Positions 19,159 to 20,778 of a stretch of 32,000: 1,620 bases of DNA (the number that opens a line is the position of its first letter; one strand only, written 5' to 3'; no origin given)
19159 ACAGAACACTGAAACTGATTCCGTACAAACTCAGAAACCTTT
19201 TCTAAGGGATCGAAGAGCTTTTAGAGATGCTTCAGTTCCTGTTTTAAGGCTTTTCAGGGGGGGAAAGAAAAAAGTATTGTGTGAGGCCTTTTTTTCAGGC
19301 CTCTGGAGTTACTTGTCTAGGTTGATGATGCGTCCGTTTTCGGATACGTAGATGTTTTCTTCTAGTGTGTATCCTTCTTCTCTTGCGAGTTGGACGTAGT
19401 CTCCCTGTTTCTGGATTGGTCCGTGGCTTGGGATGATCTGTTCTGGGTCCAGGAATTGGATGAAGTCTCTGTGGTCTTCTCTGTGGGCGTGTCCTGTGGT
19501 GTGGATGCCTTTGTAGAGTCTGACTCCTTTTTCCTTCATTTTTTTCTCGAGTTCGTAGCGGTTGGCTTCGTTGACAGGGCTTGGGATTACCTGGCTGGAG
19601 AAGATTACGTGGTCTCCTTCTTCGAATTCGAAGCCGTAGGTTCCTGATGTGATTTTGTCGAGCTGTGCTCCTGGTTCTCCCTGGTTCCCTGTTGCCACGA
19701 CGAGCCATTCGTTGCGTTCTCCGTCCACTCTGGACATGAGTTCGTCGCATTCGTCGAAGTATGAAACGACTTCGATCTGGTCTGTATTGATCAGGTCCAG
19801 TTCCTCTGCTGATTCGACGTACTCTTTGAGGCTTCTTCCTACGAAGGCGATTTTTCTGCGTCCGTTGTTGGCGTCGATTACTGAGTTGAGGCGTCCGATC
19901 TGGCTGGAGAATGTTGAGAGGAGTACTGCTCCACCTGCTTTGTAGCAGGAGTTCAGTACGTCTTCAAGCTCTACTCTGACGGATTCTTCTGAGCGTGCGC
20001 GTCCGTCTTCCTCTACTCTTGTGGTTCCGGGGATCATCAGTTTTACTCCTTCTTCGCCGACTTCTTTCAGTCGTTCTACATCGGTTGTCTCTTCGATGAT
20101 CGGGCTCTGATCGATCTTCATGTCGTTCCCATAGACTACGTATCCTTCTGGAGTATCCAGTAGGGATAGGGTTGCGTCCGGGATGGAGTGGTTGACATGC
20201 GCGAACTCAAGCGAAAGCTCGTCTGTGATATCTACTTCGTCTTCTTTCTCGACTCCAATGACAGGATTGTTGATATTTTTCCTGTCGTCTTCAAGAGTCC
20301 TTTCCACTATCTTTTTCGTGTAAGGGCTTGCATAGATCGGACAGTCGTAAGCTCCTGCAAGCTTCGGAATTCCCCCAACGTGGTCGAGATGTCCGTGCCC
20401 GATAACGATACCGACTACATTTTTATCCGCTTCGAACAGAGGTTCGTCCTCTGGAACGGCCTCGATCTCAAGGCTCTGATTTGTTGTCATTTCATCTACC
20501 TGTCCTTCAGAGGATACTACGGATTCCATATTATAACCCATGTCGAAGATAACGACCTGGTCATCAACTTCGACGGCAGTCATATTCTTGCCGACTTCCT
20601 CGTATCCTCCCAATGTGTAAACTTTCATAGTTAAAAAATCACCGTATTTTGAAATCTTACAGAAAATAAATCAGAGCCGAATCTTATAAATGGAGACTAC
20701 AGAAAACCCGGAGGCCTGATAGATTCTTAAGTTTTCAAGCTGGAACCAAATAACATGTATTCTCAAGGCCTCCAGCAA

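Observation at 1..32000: Extreme over-representation of the palindrome AGGCCT (a HIP-like iterated palindrome)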

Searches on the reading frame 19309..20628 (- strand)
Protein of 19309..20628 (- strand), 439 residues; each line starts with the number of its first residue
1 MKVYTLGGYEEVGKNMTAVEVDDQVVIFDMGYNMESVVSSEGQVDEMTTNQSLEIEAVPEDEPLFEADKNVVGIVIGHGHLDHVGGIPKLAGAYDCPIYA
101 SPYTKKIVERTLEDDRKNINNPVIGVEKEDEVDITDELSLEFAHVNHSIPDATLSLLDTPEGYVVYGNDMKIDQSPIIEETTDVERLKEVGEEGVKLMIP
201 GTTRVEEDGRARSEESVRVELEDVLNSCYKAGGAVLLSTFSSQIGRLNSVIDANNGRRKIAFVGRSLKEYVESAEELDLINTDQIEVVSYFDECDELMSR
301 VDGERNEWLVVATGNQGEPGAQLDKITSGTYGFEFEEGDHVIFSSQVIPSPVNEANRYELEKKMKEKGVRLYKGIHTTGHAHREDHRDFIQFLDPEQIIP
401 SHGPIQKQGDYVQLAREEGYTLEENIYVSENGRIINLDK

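Call 6: search_protein_families(library=pfam, proteins=[window:19309-20628:-])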
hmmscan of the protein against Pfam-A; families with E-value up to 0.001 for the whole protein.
window:19309-20628:- (439 aa): 4 families
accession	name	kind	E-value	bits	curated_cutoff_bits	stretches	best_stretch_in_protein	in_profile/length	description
PF22505.1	RNase_J_b_CASP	-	9.6e-21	74.3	27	1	234-353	3-117/126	Ribonuclease J, beta-CASP domain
PF00753.33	Lactamase_B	-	1.3e-08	35.4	22.7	1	15-147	7-130/196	Metallo-beta-lactamase superfamily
PF07521.17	RMMBL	-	3.2e-08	33.9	21.6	1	375-424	12-58/63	Zn-dependent metallo-hydrolase RNA specificity domain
PF12706.13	Lactamase_B_2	-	4.2e-08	33.5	27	1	69-171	29-144/200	Beta-lactamase superfamily domain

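Call 23: search_protein_families(library=ncbifam, proteins=[window:19309-20628:-], max_evalue=0.01)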
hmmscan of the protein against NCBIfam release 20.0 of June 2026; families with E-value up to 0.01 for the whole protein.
window:19309-20628:- (439 aa): 11 families
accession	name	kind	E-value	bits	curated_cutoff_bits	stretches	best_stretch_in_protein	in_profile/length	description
TIGR00649.1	MG423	subfamily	6.2e-119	397.8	400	1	2-438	2-418/546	RNase J family beta-CASP ribonuclease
NF047419.1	RNase_J1_RnjA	exception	7.1e-76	256.1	820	1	2-438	3-418/549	ribonuclease J1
TIGR03675.1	arCOG00543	equivalog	1.5e-15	56.5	580.2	1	2-246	176-414/631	beta-CASP ribonuclease aCPSF1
NF045584.1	cas14_MBL_CASP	equivalog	5.7e-06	24.9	800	1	64-119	45-100/612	type VII CRISPR-associated protein Cas14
NF012229.1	bla_class_B_core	domain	1.2e-05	25.5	100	1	6-132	7-107/139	metallo-beta-lactamase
TIGR03413.1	GSH_gloB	equivalog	0.00027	20.4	200.8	1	66-107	39-79/248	hydroxyacylglutathione hydrolase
NF001911.0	PRK00685.1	equivalog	0.00039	20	144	0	66-111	36-81/228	metal-dependent hydrolase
TIGR02651.1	RNase_Z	equivalog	0.00074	18.7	292.95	1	70-151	51-142/302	ribonuclease Z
NF033088.2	bla_subclass_B1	equivalog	0.0012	18.5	200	0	68-113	66-110/217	subclass B1 metallo-beta-lactamase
NF041804.1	MBL_fold_SolJ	exception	0.0012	18.1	350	1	61-101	44-84/224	solanimycin biosynthesis MBL-fold hydrolase SolJ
NF033105.1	bla_subclass_B3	equivalog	0.0095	15.2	240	0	72-120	63-111/257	subclass B3 metallo-beta-lactamase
